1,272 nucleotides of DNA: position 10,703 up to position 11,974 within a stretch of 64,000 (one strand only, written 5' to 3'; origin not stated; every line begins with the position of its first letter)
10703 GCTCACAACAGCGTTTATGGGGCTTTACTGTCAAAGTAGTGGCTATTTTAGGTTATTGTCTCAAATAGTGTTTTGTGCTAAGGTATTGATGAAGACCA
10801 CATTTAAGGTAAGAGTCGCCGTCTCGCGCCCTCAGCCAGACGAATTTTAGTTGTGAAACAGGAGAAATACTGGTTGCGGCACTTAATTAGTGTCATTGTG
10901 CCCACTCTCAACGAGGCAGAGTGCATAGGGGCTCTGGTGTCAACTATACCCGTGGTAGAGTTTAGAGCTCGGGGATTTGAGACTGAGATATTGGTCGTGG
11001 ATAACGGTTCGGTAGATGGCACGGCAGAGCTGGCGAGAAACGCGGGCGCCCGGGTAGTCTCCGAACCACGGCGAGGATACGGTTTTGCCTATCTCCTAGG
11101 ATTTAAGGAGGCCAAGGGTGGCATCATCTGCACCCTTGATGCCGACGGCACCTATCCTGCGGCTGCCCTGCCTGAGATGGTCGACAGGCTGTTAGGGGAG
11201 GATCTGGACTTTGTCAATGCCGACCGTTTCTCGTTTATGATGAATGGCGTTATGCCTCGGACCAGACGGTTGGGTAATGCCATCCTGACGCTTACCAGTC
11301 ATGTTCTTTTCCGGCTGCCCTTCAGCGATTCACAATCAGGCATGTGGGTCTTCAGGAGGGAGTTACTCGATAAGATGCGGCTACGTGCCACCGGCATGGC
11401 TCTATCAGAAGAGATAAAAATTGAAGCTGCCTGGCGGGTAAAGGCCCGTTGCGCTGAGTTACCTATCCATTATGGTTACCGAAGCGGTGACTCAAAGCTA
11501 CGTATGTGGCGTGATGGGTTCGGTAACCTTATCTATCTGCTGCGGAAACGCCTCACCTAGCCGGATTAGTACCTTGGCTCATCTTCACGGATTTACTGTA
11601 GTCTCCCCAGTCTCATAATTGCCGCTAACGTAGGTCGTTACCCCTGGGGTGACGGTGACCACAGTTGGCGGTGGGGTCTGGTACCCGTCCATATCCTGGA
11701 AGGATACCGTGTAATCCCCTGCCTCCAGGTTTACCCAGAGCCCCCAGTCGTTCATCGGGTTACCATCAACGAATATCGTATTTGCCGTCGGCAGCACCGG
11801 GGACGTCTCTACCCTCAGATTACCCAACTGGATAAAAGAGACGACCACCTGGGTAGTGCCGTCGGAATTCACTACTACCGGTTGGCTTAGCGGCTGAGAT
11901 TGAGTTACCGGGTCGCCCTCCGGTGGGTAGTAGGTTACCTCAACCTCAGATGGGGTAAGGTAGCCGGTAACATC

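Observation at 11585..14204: Two unrelated secreted enzymes share a ~98% identical 513-bp C-terminal module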

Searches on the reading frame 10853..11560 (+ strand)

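Call 53: search_protein_families(library=pfam, proteins=[window:10853-11560:+], max_evalue=0.00001)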
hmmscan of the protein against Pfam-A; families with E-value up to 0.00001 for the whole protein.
window:10853-11560:+ (235 aa): 1 family
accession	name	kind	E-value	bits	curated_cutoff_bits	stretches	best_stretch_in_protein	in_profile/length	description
PF00535.33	Glycos_transf_2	-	1.7e-22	80.6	23.3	1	13-174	1-166/168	Glycosyl transferase family 2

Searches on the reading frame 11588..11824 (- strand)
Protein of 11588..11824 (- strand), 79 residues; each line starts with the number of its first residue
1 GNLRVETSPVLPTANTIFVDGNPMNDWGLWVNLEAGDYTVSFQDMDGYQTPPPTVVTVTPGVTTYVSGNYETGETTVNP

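Call 8: search_protein_families(library=pfam, proteins=[window:11588-11824:-], max_evalue=10)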
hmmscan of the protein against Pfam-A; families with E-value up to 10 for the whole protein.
seq(79 aa): 0 families

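Call 67: search_protein_families(library=pfam, alignment_id=A5, max_evalue=1)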
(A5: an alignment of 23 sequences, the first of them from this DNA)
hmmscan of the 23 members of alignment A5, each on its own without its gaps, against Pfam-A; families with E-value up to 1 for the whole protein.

A. member 1, seq(79 aa): 0 families

B. families by the number of members that match (of 23 scanned): 11 families
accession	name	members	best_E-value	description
PF13620.12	CarboxypepD_reg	3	0.00023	Carboxypeptidase regulatory-like domain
PF08308.17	PEGA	2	0.0013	PEGA domain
PF19671.4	DUF6174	2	0.076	Family of unknown function (DUF6174)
PF11008.14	DUF2846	1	0.0059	Protein of unknown function (DUF2846)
PF17210.9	SdrD_B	1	0.01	SdrD B-like domain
PF22768.1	SPP1_Dit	1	0.047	Siphovirus-type tail component, C-terminal domain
PF14686.12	fn3_3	1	0.082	Polysaccharide lyase family 4, domain II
PF14344.12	DUF4397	1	0.084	Domain of unknown function (DUF4397)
PF07495.19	Y_Y_Y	1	0.089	Y_Y_Y domain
PF13305.11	TetR_C_33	1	0.14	Tetracyclin repressor-like, C-terminal domain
PF24503.1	DUF7590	1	0.16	Domain of unknown function (DUF7590)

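Call 75: predict_structure(alignment_id=A5)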
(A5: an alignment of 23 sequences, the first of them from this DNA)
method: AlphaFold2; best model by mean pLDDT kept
length: 79 residues; sequences in the alignment: 23
mean_pLDDT: 90.7   pTM: 0.79
mean pLDDT of the five models: 90.7, 88.6, 88.0, 87.4, 87.3
residues with pLDDT >= 90: 61; 70-90: 14; 50-70: 4; < 50: 0
segments of 3 or more residues with pLDDT < 50: none
pLDDT, mean of each block of 10 residues (from residue 1): 90 83 84 95 92 96 94 92
secondary structure, 60 per line:
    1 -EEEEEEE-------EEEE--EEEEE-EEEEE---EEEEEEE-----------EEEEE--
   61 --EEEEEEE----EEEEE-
elements in order: E2-8 E16-19 E22-26 E28-32 E36-42 E54-58 E63-69 E74-78

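Call 80: fold_search(model_id=the predicted structure, library=pdb)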
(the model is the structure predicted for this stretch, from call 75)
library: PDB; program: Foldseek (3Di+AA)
matches with E <= 10: 428; with E <= 0.001: 0
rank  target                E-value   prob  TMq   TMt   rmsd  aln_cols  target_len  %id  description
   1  8bdw_A                3.1e-03  1.00  0.65  0.56   3.7        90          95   18  Crystal structure of CnaB2 domain from Lactobacillus plantarum (released 2023-02-22)
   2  3mn8_D                9.4e-03  1.00  0.61  0.15   3.5        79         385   25  Structure of Drosophila melanogaster carboxypeptidase D isoform 1B short (released 2010-07-28)
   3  2nsm                  1.6e-02  1.00  0.57  0.15   3.8        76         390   26  Crystal structure of the human carboxypeptidase N (Kininase I) catalytic domain (released 2007-04-24)
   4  9k1u_B                1.8e-02  0.99  0.44  0.46   5.2        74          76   12  crystal structure of Rtks and Ppka complex (released 2025-10-22)
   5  6hif_Y                2.1e-02  1.00  0.69  0.64   2.5        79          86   19  Kuenenia stuttgartiensis hydrazine dehydrogenase complex (released 2019-04-17)
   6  2x5p                  3.9e-02  0.98  0.53  0.42   8.3        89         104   19  Crystal structure of the Streptococcus pyogenes fibronectin binding protein Fbab-B (released 2010-09-01)
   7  2xet_B                5.1e-02  0.98  0.49  0.46   4.5        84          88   12  Conserved hydrophobic clusters on the surface of the Caf1A usher C-terminal domain are important for F1 antigen assemb (released 2010-09-22)
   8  3e8v                  6.8e-02  0.82  0.42  0.41   5.7        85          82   13  Crystal structure of a possible transglutaminase-family protein proteolytic fragment from Bacteroides fragilis (released 2008-09-02)
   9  5aq0_A                8.0e-02  0.99  0.59  0.58   4.4        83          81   18  The structure of the Transthyretin-like domain of the first catalytic domain of the HUMAN Carboxypeptidase D (released 2016-09-28)
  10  4fxt_N                8.5e-02  0.97  0.56  0.28   5.5        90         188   17  Crystal structure of a DUF3823 family protein (BACOVA_02663) from Bacteroides ovatus ATCC 8483 at 2.77 A resolution (released 2012-07-25)
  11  1qmu_A                8.5e-02  0.92  0.48  0.14   4.6        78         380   22  Duck carboxypeptidase D domain II (released 2000-10-13)
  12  4fxt_I                9.0e-02  0.98  0.56  0.27   4.2        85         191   19  Crystal structure of a DUF3823 family protein (BACOVA_02663) from Bacteroides ovatus ATCC 8483 at 2.77 A resolution (released 2012-07-25)
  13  2xhn_A                1.0e-01  0.98  0.54  0.11   4.9        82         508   16  Rhamnogalacturonan lyase from Aspergillus aculeatus K150A active site mutant (released 2010-09-29)
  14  1nkg                  1.0e-01  0.97  0.52  0.11   6.1        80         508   16  Rhamnogalacturonan lyase from Aspergillus aculeatus (released 2004-05-25)
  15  7s8u                  1.4e-01  0.94  0.54  0.09   4.2        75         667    8  Cryo-EM structure of a mammalian peptide transporter (PepT1/slc15a1) in nanodisc (released 2022-07-20)
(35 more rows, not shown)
